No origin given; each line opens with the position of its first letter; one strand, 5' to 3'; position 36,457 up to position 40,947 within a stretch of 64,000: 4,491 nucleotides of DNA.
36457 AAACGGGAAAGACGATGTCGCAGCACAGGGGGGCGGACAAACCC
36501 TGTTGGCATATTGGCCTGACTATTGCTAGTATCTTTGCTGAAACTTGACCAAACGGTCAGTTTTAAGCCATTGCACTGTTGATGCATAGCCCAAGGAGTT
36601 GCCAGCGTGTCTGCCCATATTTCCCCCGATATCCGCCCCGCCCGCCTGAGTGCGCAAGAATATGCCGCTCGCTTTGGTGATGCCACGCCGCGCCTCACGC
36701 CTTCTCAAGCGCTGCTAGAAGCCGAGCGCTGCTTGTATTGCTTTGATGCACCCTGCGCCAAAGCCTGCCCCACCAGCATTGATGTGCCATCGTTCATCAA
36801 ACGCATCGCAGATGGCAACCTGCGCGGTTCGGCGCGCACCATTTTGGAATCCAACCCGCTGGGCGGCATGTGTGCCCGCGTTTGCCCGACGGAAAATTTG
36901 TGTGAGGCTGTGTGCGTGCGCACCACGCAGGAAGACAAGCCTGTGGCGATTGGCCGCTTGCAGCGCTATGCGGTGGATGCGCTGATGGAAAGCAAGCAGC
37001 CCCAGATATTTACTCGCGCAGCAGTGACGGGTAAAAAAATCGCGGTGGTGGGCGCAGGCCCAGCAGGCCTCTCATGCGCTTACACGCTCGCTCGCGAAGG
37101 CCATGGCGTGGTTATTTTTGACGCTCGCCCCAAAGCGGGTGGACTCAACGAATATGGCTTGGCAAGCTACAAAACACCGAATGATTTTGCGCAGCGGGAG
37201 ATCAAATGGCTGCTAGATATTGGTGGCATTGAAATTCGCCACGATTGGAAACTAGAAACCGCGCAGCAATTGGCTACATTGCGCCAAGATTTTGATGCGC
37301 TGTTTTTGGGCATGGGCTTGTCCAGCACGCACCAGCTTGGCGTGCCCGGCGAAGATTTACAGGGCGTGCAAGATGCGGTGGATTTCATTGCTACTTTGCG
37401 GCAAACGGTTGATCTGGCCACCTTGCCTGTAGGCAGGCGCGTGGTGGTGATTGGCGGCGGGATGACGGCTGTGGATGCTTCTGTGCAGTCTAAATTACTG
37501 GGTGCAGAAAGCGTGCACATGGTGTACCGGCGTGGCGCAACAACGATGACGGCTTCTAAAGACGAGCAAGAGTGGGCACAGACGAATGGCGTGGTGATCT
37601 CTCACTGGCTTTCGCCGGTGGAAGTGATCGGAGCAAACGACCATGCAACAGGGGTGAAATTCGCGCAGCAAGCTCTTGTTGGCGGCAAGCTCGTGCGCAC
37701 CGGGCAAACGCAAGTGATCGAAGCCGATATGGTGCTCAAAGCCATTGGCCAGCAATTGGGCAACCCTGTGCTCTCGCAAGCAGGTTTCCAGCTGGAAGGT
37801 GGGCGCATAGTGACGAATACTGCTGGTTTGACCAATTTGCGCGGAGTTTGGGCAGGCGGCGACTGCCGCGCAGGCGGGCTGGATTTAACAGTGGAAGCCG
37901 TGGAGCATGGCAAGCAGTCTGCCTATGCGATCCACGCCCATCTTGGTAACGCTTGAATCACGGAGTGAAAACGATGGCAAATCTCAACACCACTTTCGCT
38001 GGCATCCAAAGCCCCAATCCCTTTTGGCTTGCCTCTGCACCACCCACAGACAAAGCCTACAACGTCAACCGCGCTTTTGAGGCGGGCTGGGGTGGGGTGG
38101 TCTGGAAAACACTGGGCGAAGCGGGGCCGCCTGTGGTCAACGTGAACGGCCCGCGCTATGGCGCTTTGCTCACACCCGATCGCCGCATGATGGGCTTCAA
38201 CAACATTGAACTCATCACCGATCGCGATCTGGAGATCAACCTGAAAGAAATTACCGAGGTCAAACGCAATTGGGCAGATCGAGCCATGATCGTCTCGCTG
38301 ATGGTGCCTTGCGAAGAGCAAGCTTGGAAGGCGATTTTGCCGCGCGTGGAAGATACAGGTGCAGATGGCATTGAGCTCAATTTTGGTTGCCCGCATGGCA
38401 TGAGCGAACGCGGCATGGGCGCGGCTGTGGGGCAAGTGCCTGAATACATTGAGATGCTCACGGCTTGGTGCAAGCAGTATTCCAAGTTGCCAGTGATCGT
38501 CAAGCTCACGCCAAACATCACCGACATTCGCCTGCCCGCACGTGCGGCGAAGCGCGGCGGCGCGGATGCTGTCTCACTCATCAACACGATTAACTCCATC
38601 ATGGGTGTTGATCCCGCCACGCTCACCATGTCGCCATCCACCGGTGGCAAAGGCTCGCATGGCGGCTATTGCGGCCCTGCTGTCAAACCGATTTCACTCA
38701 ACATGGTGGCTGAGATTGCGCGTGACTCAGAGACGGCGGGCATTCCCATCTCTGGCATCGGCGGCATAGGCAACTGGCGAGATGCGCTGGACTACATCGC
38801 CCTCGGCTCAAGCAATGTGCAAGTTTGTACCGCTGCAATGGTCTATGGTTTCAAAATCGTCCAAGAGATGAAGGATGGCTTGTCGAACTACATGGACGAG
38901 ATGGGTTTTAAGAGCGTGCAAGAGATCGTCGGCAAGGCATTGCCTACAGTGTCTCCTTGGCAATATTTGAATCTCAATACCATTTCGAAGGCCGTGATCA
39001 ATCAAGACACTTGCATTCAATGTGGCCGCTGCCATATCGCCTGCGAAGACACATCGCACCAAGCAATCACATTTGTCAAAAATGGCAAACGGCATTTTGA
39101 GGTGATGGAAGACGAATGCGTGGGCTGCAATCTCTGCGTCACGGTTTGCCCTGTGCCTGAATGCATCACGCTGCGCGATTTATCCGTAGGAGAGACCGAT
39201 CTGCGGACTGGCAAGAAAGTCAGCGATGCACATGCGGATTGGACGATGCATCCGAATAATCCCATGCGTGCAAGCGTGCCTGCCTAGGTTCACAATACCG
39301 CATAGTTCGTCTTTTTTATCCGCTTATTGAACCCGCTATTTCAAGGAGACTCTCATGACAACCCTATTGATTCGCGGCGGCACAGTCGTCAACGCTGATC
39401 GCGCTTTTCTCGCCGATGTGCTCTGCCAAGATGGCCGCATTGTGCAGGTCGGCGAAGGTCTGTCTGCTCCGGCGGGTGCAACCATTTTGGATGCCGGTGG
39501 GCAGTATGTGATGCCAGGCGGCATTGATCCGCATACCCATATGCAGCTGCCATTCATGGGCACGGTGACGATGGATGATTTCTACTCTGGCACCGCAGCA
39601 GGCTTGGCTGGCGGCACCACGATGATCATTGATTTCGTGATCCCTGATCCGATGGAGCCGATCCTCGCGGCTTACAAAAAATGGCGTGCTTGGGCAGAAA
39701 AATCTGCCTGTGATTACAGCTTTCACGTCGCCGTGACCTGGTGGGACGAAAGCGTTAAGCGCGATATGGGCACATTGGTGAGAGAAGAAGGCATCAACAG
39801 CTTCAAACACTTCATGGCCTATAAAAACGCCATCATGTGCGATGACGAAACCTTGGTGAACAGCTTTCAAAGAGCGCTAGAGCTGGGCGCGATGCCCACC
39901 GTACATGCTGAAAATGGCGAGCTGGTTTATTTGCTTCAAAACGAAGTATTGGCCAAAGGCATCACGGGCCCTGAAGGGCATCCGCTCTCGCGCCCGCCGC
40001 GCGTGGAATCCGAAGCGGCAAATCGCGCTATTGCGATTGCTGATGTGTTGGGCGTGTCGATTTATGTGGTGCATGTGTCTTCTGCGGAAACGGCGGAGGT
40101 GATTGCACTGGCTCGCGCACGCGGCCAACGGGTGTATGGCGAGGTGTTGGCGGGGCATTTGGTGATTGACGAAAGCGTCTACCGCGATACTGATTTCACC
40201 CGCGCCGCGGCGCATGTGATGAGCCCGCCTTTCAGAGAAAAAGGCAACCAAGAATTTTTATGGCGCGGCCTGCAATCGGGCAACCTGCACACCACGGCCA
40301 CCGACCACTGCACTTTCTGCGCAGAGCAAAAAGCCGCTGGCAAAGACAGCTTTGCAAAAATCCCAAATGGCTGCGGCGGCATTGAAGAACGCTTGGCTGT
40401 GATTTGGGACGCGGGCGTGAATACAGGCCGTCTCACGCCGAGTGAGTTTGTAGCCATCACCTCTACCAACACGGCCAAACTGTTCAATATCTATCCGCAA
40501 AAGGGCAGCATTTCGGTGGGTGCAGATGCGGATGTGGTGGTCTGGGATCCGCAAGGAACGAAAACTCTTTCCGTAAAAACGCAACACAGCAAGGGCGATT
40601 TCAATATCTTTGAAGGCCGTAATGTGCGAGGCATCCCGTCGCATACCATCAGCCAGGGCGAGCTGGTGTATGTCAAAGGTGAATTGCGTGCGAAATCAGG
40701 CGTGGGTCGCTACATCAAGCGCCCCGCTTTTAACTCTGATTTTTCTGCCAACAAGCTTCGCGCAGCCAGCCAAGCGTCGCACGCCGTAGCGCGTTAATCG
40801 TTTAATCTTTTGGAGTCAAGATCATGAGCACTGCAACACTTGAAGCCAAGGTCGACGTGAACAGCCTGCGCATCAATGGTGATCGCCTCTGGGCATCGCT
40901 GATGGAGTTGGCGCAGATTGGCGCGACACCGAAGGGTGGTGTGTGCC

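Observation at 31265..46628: Composite reductive pyrimidine-catabolism island with unusual partners (creatininase-family, CodA-like amidohydrolase, FAD oxidase, two NitT/TauT ABC systems, RutR-like regulator)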

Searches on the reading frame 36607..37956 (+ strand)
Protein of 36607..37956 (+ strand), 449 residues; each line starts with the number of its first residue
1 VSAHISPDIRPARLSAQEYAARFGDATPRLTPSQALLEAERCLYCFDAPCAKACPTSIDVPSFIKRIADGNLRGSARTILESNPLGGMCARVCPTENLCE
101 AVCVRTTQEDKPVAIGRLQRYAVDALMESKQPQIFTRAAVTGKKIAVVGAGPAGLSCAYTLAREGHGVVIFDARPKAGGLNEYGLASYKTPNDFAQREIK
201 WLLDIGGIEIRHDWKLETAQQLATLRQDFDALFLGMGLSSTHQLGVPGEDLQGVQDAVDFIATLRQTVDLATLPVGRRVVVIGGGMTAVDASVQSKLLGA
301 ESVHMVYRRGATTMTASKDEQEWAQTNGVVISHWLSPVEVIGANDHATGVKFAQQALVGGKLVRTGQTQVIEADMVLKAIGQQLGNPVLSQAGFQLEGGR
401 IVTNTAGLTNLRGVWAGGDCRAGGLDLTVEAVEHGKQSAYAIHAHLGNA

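Call 3: search_protein_families(library=pfam, proteins=[window:36607-37956:+])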
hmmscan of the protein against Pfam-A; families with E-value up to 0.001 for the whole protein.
window:36607-37956:+ (449 aa): 15 families
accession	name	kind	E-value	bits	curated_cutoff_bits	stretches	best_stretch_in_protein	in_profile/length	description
PF07992.20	Pyr_redox_2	-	1.5e-38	133.3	26.1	1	144-435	2-291/291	Pyridine nucleotide-disulphide oxidoreductase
PF14691.11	Fer4_20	-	1.6e-36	125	25.8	1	22-129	4-111/113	Dihydroprymidine dehydrogenase domain II, 4Fe-4S cluster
PF13450.12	NAD_binding_8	-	5.3e-09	36.7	21.9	1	147-179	1-33/68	NAD(P)-binding Rossmann-like domain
PF13738.12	Pyr_redox_3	-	1.3e-07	31.7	30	0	275-404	163-290/305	Pyridine nucleotide-disulphide oxidoreductase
PF12831.13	FAD_oxidored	-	1.3e-07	31.7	27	1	145-186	2-43/416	FAD dependent oxidoreductase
PF00070.33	Pyr_redox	-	1.8e-07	32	22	0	144-177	1-34/82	Pyridine nucleotide-disulphide oxidoreductase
PF01266.30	DAO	-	3.4e-07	30.5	27.9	1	144-178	1-35/353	FAD dependent oxidoreductase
PF00890.30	FAD_binding_2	-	1.4e-06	28.3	20.4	1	145-179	2-36/414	FAD binding domain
PF01946.23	Thi4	-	7.3e-06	25.8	26.2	1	144-179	19-55/235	Thi4 family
PF03486.20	HI0933_like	-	7e-05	22.8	50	1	144-178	2-36/244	HI0933-like protein Rossmann domain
PF01134.28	GIDA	-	8.3e-05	22.2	22.1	0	144-171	1-28/391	Glucose inhibited division protein A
PF01593.30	Amino_oxidase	-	0.00015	21.7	19.8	1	153-179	2-28/443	Flavin containing amine oxidoreductase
PF21799.2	MurD-like_N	-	0.00018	22.1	27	1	143-182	1-40/88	Mur ligase MurD-like, N-terminal domain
PF01262.27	AlaDh_PNT_C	-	0.00054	19.9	23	0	140-177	26-63/214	Alanine dehydrogenase/PNT, C-terminal domain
PF01494.25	FAD_binding_3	-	0.00073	19.3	22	0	145-176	4-35/349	FAD binding domain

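Call 4: search_protein_families(library=ncbifam, proteins=[window:36607-37956:+])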
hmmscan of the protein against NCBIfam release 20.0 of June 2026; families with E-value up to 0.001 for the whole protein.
window:36607-37956:+ (449 aa): 72 families (the best 25 are shown)
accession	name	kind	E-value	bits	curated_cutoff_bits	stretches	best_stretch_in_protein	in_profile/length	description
NF009410.0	PRK12771.1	subfamily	4.6e-97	325.9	516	1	48-447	48-446/566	NAD(P)-binding protein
TIGR01316.1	gltA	equivalog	2.7e-94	316.5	471.75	1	30-446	16-449/449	NADPH-dependent glutamate synthase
NF009454.0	PRK12814.1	equivalog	1.3e-87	294.7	916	1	44-447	99-501/657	putative NADPH-dependent glutamate synthase small subunit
NF009414.0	PRK12778.1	equivalog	4.1e-85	286.5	1103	1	20-446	309-749/752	bifunctional dihydroorotate dehydrogenase B NAD binding subunit/NADPH-dependent glutamate synthase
TIGR01318.1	gltD_gamma_fam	subfamily_domain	1.3e-73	248.2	482.95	1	10-446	10-465/467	glutamate synthase, small subunit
NF010590.0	PRK13984.1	equivalog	5.5e-71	239.5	946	1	31-446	181-606/611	putative oxidoreductase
NF009413.0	PRK12775.1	equivalog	2.4e-64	217.6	1895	1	16-447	307-755/1006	putative trifunctional 2-polyprenylphenol hydroxylase/glutamate synthase subunit beta/ferritin domain-containing protein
NF009408.0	PRK12769.1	equivalog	2.3e-63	214.4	1003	1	9-447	194-652/659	formate-dependent uric acid utilization protein AegA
TIGR03315.1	Se_ygfK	equivalog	1.4e-61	208.2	835.3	1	43-444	440-837/1012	putative selenate reductase subunit YgfK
NF009451.0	PRK12809.1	equivalog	4e-56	190.6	1154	1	13-441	181-629/639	formate-dependent uric acid utilization protein YgfT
NF009409.0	PRK12770.1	subfamily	2.7e-52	178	343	1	137-446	13-350/360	putative glutamate synthase subunit beta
NF009415.0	PRK12779.1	equivalog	1.1e-51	175.8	1519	1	52-442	212-622/944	putative bifunctional glutamate synthase subunit beta/2-polyprenylphenol hydroxylase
TIGR01317.1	GOGAT_sm_gam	subfamily_domain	1.6e-46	159.2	447.7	2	28-310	30-317/485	glutamate synthase small subunit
NF045663.1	diclust_near_Sec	equivalog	4.1e-29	101.2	530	1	40-308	10-252/759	pyridine nucleotide-disulfide oxidoreductase/dicluster-binding protein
TIGR01292.1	TRX_reduct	equivalog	2e-18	66.2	343.45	1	274-444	139-298/300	thioredoxin-disulfide reductase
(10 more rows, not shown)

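Call 83: search_solved_structures(query=window:36607-37956:+, max_evalue=1e-40)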
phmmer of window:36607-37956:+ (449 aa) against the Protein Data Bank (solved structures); distinct sequences matched with E-value up to 1e-40: 11.
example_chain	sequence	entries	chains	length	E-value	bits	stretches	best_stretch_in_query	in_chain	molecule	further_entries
4ylf_B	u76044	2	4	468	2.1e-73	250.9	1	22-446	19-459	Dihydropyrimidine dehydrogenase subunit A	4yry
5vj7_A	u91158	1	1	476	2.1e-69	237.7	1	15-447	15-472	Oxidoreductase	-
8oh5_C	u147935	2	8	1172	3.4e-67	230.4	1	45-447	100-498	Formate dehydrogenase-O, major subunit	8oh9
9bov_A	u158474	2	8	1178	2.3e-64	221.1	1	45-446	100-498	Molybdopterin oxidoreductase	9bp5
9n5u_A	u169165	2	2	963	5.7e-63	216.5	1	48-446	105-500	NfnA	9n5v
5jca_L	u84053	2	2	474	1.8e-62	214.9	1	15-447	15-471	NADH-dependent Ferredoxin:NADP Oxidoreductase (NfnI) subunit alpha | NADH-dependent Ferredoxin:NADP Oxidoreductase subunit alpha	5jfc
7m31_A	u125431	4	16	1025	2.9e-52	181.2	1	32-446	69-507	Dihydropyrimidine dehydrogenase [NADP(+)]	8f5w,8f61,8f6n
1h7x_A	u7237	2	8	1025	3.1e-52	181.1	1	32-446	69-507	DIHYDROPYRIMIDINE DEHYDROGENASE | Dihydropyrimidine dehydrogenase [NADP(+)]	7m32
1gt8_A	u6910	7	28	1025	3.1e-52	181.1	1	32-446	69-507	DIHYDROPYRIMIDINE DEHYDROGENASE | Dihydropyrimidine dehydrogenase [NADP(+)]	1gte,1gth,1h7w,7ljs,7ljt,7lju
6s6s_G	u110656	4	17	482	1.1e-48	169.5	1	5-445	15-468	Glutamate synthase [NADPH] small chain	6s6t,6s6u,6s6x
2vdc_G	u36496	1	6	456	5.2e-47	163.9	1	24-445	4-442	GLUTAMATE SYNTHASE [NADPH] SMALL CHAIN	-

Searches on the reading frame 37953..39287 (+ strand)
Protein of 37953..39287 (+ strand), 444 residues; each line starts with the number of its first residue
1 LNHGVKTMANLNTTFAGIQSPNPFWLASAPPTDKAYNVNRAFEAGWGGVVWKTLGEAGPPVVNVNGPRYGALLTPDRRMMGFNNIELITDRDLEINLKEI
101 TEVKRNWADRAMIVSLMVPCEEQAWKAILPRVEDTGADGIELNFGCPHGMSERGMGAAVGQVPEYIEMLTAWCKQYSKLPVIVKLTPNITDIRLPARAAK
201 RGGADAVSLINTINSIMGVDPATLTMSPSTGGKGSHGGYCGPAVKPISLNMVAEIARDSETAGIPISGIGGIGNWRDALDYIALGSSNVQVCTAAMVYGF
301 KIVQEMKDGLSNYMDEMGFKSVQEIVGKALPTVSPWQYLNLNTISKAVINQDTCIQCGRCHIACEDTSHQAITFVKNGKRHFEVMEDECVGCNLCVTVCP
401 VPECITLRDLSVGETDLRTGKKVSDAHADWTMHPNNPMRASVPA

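Call 3: search_protein_families(library=pfam, proteins=[window:37953-39287:+])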
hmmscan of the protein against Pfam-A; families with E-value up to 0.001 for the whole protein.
window:37953-39287:+ (444 aa): 12 families
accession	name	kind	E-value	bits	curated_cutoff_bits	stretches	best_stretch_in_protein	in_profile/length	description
PF01180.27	DHO_dh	-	4.4e-31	108.6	27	1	11-314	2-291/291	Dihydroorotate dehydrogenase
PF14697.11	Fer4_21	-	8.6e-23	80.7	35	1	347-407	1-59/59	4Fe-4S dicluster domain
PF12838.12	Fer4_7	-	1.8e-09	38.3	27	1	353-401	1-50/52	4Fe-4S dicluster domain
PF00037.32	Fer4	-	8.8e-09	35.3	21.1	1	383-401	2-20/24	4Fe-4S binding domain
PF12797.12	Fer4_2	-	7.3e-08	32.3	24.5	1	381-401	2-22/22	4Fe-4S binding domain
PF12837.12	Fer4_6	-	2.3e-07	30.9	25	1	347-372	2-24/24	4Fe-4S binding domain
PF01207.24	Dus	-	5.9e-07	29.3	20.4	1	129-190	72-134/311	Dihydrouridine synthase (Dus)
PF13237.11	Fer4_10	-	1.3e-06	28.7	25.5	1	347-400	2-53/53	4Fe-4S dicluster domain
PF17179.9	Fer4_22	-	7.5e-06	27.2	27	0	388-415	1-25/95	4Fe-4S dicluster domain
PF25160.1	LdpA_Fe-S-bd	-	0.00014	22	27.6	0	370-402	16-41/49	LdpA Fe-S cluster-binding domain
PF13187.11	Fer4_9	-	0.0002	21.7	27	1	354-401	2-49/52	4Fe-4S dicluster domain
PF12800.12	Fer4_4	-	0.00057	20.5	24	0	387-401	2-16/17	4Fe-4S binding domain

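Call 4: search_protein_families(library=ncbifam, proteins=[window:37953-39287:+])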
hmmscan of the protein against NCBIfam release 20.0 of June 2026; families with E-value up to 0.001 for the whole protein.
window:37953-39287:+ (444 aa): 47 families (the best 25 are shown)
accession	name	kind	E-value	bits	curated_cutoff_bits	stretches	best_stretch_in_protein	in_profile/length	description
NF006183.0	PRK08318.1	equivalog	3.2e-212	704.8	335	1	8-440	1-420/422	NAD-dependent dihydropyrimidine dehydrogenase subunit PreA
NF005574.0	PRK07259.1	equivalog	3e-51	174.2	269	1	8-329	2-302/304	dihydroorotate dehydrogenase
TIGR01037.2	pyrD_sub1_fam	subfamily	1.5e-49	168.7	270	1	11-329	1-299/300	dihydroorotate dehydrogenase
NF041011.1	dihydoor_dh_Arch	equivalog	3.2e-32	111.8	330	1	110-329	86-287/289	dihydroorotate dehydrogenase PyrD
NF005741.0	PRK07565.1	subfamily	1.6e-21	76.8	303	1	8-328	1-305/335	dihydroorotate dehydrogenase-like protein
NF002702.0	PRK02506.1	equivalog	1.3e-19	70.5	301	1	10-328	3-308/313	dihydroorotate oxidase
NF003645.0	PRK05286.1-2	equivalog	6.2e-16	58.2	366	1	174-330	206-355/359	quinone-dependent dihydroorotate dehydrogenase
NF003650.0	PRK05286.2-3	equivalog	8.5e-15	54.5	477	1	171-331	230-390/393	quinone-dependent dihydroorotate dehydrogenase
NF003652.0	PRK05286.2-5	equivalog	2.8e-14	53.1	267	1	136-322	173-352/353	quinone-dependent dihydroorotate dehydrogenase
TIGR01036.1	pyrD_sub2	equivalog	6.8e-14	51.4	200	1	167-329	199-354/356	dihydroorotate dehydrogenase (quinone)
NF003651.0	PRK05286.2-4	equivalog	1.2e-13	50.5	448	1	137-328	186-374/377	quinone-dependent dihydroorotate dehydrogenase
NF003649.0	PRK05286.2-2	equivalog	5.4e-12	45.4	505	1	161-329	191-349/351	quinone-dependent dihydroorotate dehydrogenase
NF003648.0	PRK05286.2-1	equivalog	1.2e-11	44.1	433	1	167-330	198-356/360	quinone-dependent dihydroorotate dehydrogenase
NF003475.0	PRK05113.1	equivalog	4.1e-10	39.8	203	1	345-411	106-166/190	electron transport complex subunit RsxB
TIGR01944.1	rnfB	subfamily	6.4e-10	38.9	68.7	1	345-418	106-173/190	RnfABCDGE type electron transport complex subunit B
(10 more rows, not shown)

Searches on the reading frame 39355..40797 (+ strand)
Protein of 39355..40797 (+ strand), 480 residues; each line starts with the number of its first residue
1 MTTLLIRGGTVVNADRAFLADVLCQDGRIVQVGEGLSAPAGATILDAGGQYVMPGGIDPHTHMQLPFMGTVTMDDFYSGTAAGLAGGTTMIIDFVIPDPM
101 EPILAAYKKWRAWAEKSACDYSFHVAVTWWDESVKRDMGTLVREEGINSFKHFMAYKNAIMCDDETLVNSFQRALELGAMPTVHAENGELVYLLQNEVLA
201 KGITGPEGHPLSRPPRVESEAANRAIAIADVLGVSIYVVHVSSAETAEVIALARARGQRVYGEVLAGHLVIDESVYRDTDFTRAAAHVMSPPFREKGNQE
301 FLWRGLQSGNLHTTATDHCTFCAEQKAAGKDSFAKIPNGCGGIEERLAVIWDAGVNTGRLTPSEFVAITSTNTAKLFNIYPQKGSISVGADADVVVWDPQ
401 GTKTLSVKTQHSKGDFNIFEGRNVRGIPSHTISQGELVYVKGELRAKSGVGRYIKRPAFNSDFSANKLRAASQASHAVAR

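Call 3: search_protein_families(library=pfam, proteins=[window:39355-40797:+])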
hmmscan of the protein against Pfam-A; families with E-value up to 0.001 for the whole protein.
window:39355-40797:+ (480 aa): 2 families
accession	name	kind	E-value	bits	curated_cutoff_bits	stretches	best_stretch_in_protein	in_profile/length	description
PF01979.26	Amidohydro_1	-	1.1e-25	91.1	25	1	51-438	1-345/345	Amidohydrolase family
PF07969.17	Amidohydro_3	-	4.2e-13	50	29.7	2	358-439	405-472/472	Amidohydrolase family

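Call 4: search_protein_families(library=ncbifam, proteins=[window:39355-40797:+])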
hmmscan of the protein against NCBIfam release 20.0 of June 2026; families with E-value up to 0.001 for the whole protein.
window:39355-40797:+ (480 aa): 60 families (the best 25 are shown)
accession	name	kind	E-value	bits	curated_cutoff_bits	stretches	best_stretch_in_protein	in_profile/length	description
TIGR02033.1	D-hydantoinase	equivalog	2.4e-175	583.9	393.25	1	4-456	1-454/454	dihydropyrimidinase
NF009941.0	PRK13404.1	subfamily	3.1e-122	408.6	647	1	4-458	6-463/478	dihydropyrimidinase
NF004839.0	PRK06189.1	equivalog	3.2e-65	220.5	631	1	3-453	4-444/451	allantoinase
TIGR03178.1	allantoinase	equivalog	8.1e-63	212.7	357.85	1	4-455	2-440/441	allantoinase AllB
NF058539.1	ergo_uti2_ErtD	equivalog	1.4e-60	205.5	650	1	8-456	7-447/449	hydantoin-5-propionate amidohydrolase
NF002668.0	PRK02382.1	equivalog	9.4e-59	199.2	452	1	16-456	13-428/436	dihydroorotase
NF006559.0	PRK09060.1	equivalog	9.1e-57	192.3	482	1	3-448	6-431/444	dihydroorotase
NF005751.0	PRK07575.1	equivalog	2.2e-55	187.9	529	1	2-447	3-428/440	dihydroorotase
NF058538.1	ergo_util_ErtD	equivalog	5.4e-54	183.7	600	1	8-455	6-445/446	hydantoin-5-propionate amidohydrolase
TIGR00857.1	pyrC_multi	subfamily_domain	5.1e-53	180.5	279.05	1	20-440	6-410/412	dihydroorotase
NF005960.0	PRK08044.1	equivalog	1.2e-46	159.4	688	1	3-456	4-450/453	allantoinase AllB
NF006688.0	PRK09236.1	equivalog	1.6e-42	145.9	535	1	1-447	1-434/444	dihydroorotase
NF006836.0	PRK09357.1-1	equivalog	6.3e-41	140.5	538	1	2-445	2-430/432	dihydroorotase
NF006837.0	PRK09357.1-2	equivalog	1.3e-40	139.3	575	1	4-443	3-426/428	dihydroorotase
NF006839.0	PRK09357.1-4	equivalog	1.1e-38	133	576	1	4-440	2-421/422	dihydroorotase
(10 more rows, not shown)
